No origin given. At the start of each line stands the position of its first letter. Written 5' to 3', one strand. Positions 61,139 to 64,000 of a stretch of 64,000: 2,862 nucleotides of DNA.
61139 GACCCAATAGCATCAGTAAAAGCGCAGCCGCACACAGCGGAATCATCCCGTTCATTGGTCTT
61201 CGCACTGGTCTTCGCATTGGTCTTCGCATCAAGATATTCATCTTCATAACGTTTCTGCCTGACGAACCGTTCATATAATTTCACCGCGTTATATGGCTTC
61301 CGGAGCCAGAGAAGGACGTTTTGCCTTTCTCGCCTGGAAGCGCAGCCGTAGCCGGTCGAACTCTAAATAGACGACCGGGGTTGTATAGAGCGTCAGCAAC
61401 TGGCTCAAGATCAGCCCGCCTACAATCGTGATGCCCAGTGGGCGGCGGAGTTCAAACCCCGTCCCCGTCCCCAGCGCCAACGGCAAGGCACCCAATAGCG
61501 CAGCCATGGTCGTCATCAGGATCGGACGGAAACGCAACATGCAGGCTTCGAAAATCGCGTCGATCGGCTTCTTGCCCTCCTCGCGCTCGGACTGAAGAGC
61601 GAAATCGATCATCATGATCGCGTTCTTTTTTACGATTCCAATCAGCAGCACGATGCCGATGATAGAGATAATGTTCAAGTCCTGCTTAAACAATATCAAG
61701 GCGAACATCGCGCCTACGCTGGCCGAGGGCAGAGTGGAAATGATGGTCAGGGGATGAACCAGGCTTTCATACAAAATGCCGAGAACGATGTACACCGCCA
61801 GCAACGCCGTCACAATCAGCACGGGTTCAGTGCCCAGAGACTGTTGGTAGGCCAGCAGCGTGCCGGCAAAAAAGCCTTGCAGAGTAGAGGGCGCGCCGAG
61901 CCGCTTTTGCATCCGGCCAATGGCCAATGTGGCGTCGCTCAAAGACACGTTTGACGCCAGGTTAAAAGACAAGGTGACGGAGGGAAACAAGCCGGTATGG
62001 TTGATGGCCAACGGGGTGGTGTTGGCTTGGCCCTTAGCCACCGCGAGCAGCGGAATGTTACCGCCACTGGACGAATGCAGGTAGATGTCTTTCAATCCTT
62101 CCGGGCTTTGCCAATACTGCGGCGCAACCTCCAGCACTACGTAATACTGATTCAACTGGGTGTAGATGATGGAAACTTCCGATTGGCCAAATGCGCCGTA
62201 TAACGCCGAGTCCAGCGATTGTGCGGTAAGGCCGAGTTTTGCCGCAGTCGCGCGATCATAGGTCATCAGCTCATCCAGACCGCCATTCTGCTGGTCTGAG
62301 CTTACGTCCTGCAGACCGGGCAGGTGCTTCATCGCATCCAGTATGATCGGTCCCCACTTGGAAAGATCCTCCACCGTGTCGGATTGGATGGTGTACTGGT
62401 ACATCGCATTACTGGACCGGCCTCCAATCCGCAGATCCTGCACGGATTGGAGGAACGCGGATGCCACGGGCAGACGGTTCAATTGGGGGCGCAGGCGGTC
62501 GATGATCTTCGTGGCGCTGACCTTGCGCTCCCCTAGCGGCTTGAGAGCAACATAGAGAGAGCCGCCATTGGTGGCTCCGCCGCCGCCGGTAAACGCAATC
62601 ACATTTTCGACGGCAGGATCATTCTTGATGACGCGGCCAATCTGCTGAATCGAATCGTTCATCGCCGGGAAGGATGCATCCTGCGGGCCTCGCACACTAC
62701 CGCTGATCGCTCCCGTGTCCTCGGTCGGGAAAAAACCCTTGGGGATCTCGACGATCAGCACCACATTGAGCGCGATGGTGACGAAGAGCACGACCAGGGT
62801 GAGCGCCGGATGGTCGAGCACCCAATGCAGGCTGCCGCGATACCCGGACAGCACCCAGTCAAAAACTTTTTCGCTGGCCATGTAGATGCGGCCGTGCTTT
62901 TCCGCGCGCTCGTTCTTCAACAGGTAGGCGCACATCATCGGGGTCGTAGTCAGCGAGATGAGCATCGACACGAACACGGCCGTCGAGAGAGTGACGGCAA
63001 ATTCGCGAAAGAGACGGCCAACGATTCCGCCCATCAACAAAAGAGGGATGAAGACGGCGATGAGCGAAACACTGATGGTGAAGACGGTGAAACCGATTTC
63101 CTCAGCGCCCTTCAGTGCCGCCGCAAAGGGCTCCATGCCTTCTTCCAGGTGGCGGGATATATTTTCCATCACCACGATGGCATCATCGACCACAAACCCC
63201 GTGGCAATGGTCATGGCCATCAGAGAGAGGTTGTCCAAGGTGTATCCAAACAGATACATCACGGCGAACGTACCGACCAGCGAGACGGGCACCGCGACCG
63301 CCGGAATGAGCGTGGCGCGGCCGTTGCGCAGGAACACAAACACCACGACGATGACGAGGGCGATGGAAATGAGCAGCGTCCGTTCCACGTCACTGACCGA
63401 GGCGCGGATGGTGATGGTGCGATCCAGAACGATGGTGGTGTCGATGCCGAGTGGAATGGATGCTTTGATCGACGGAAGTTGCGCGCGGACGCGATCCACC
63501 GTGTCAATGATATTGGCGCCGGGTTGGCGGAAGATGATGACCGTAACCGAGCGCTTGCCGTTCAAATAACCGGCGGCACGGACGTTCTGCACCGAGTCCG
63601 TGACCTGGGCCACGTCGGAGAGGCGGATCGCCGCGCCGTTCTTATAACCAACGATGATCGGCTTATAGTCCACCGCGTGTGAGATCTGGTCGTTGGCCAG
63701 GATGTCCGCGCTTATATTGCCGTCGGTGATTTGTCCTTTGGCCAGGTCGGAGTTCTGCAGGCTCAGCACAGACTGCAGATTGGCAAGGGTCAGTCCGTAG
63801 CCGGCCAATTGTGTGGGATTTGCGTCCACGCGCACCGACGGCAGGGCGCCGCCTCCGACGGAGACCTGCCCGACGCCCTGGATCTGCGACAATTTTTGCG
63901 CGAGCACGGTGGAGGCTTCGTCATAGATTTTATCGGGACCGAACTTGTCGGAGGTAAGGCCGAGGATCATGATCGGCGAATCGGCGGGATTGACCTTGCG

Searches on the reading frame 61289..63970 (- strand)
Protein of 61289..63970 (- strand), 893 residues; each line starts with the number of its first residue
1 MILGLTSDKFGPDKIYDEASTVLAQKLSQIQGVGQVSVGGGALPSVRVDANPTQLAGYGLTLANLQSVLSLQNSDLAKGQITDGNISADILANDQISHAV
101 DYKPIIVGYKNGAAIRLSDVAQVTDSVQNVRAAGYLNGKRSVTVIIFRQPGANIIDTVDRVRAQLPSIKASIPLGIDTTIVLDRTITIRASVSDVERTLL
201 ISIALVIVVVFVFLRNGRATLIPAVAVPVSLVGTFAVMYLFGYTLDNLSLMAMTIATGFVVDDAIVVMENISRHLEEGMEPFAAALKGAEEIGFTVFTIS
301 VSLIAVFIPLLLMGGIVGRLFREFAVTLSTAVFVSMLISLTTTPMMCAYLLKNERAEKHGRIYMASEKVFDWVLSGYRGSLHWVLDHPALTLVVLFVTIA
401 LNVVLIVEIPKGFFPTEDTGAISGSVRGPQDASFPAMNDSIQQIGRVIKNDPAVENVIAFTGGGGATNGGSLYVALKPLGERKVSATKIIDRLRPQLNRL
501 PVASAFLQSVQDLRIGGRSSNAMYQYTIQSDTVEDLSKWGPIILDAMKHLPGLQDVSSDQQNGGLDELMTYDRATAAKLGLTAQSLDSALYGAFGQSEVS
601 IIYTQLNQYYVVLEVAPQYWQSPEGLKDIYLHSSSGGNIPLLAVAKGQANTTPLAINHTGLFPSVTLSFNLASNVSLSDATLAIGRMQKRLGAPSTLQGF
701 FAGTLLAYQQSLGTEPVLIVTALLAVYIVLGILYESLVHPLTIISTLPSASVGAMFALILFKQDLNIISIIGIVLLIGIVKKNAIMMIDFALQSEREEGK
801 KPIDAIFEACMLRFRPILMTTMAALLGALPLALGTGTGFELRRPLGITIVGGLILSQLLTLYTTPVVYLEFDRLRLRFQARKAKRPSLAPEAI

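Call 30: find_encoding_contigs(protein=window:61289-63970:-, flank=10000, max_places=3)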
Protein window:61289-63970:- (893 aa): no gene with exactly this product is on record in the collection.
